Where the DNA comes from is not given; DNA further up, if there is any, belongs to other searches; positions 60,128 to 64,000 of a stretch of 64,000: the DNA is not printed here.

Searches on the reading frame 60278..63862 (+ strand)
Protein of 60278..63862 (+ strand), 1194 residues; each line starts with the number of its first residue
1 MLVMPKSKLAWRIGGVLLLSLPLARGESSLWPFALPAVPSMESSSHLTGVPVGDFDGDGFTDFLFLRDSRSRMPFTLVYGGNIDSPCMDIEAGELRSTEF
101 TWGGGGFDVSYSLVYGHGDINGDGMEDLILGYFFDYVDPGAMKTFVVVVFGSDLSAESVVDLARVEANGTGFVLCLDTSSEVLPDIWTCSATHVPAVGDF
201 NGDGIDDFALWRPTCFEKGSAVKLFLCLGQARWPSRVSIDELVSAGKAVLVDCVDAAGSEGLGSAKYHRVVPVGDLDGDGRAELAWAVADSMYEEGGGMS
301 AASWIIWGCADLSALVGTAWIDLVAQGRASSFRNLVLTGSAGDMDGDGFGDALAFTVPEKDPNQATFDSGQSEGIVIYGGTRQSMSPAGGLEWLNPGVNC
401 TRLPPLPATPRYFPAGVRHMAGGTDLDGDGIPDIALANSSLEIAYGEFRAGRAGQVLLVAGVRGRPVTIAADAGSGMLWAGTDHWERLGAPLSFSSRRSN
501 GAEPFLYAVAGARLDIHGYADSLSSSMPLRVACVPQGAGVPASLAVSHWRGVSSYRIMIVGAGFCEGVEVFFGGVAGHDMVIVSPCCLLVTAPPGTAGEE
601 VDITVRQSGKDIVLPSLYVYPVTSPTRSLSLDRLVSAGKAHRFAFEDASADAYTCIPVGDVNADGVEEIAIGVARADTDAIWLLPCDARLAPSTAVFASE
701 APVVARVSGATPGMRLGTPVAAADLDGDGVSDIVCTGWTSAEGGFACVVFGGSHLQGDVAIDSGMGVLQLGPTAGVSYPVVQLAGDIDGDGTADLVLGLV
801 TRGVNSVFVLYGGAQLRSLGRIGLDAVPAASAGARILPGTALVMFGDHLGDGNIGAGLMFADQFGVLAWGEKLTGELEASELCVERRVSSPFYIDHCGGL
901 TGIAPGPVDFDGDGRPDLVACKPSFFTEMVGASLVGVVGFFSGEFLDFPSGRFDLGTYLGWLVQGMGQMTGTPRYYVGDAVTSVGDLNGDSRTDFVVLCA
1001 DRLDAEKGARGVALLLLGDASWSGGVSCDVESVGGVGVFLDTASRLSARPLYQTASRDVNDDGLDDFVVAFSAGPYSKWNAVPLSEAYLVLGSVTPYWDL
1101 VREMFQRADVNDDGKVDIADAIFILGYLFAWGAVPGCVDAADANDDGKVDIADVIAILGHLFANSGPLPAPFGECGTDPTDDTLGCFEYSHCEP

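Call 4: search_protein_families(library=pfam, proteins=[window:60278-63862:+], max_evalue=0.01)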
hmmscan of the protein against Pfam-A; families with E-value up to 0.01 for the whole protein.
window:60278-63862:+ (1194 aa): 5 families
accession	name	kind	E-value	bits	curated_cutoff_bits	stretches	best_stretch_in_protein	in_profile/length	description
PF01839.29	FG-GAP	-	2.2e-31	107.6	22.1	3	271-296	5-27/37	FG-GAP repeat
PF13517.12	FG-GAP_3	-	4.1e-22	79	26.9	0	660-734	1-60/61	FG-GAP-like repeat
PF00404.24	Dockerin_1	-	4.3e-05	24.1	22.9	1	1108-1154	2-49/57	Dockerin type I domain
PF13499.12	EF-hand_7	-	0.0022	18.8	30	0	1102-1155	5-63/67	EF-hand domain pair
PF12256.14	TcdB_toxin_midN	-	0.0074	16.1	24.8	0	710-739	20-49/181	Insecticide toxin TcdB middle/N-terminal region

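Call 38: search_protein_families(library=phrogs, proteins=[window:60278-63862:+], max_evalue=0.01)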
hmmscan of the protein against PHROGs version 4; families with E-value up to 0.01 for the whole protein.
window:60278-63862:+ (1194 aa): 0 families

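Call 39: search_protein_families(library=padloc, proteins=[window:60278-63862:+], max_evalue=0.01)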
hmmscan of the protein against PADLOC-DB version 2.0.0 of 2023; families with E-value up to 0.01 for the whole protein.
window:60278-63862:+ (1194 aa): 0 families

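Call 40: search_protein_families(library=ncbifam, proteins=[window:60278-63862:+], max_evalue=0.01)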
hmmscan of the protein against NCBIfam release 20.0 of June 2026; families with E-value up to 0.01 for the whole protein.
window:60278-63862:+ (1194 aa): 1 family
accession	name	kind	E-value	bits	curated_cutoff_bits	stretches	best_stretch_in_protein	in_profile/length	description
NF040734.1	CC-COOH_SaoC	equivalog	0.00051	19.8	80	0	1053-1074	49-70/148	Cys-Cys-COOH (seleno)protein SaoC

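Call 61: list_cluster_members(proteins=[L057:10528-12633:+, L057:12667-16266:+, L059:1447-3681:+, L059:3685-7266:+, window:60278-63862:+, window:56772-56966:-, L057:5741-6388:-, L059:9070-10521:-])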
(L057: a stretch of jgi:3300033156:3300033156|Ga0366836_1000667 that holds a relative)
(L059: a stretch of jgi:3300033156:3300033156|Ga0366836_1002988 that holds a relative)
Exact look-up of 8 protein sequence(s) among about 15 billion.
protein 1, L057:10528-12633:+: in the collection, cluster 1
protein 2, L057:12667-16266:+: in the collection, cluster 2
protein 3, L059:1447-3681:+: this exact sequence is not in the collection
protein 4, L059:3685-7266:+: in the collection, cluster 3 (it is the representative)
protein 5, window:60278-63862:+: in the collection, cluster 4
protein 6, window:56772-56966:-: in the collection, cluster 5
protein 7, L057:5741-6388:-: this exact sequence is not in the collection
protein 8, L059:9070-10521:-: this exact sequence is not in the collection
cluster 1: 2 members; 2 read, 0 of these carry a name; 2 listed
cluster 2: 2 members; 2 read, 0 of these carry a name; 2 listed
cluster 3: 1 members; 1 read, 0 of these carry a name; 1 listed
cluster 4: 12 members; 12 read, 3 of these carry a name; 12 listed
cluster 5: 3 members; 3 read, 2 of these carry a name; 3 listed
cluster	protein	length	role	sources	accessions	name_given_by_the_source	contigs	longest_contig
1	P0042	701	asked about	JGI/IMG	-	-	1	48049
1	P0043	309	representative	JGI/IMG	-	-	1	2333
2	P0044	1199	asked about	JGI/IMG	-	-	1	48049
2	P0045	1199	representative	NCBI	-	-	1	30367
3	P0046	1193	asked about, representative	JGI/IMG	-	-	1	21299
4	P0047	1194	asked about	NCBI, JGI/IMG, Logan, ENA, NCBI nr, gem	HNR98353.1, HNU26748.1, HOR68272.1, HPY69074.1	MAG: hypothetical protein KA323_11885 [Planctomycetes bacterium] | hypothetical protein [Planctomycetota bacterium]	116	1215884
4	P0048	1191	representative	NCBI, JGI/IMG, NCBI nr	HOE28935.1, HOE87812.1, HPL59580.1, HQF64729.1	MAG TPA: dockerin type I domain-containing protein [Planctomycetota bacterium] | hypothetical protein | dockerin type I domain-containing protein [Planctomycetota bacterium]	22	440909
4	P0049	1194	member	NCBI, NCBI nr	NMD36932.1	MAG: hypothetical protein GYA73_13720 [Planctomycetes bacterium] | hypothetical protein [Planctomycetota bacterium]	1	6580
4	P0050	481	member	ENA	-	-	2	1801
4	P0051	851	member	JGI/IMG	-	-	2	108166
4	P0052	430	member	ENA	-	-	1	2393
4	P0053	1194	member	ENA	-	-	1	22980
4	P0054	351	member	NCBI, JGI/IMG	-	-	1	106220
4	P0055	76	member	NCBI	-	-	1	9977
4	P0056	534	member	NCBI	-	-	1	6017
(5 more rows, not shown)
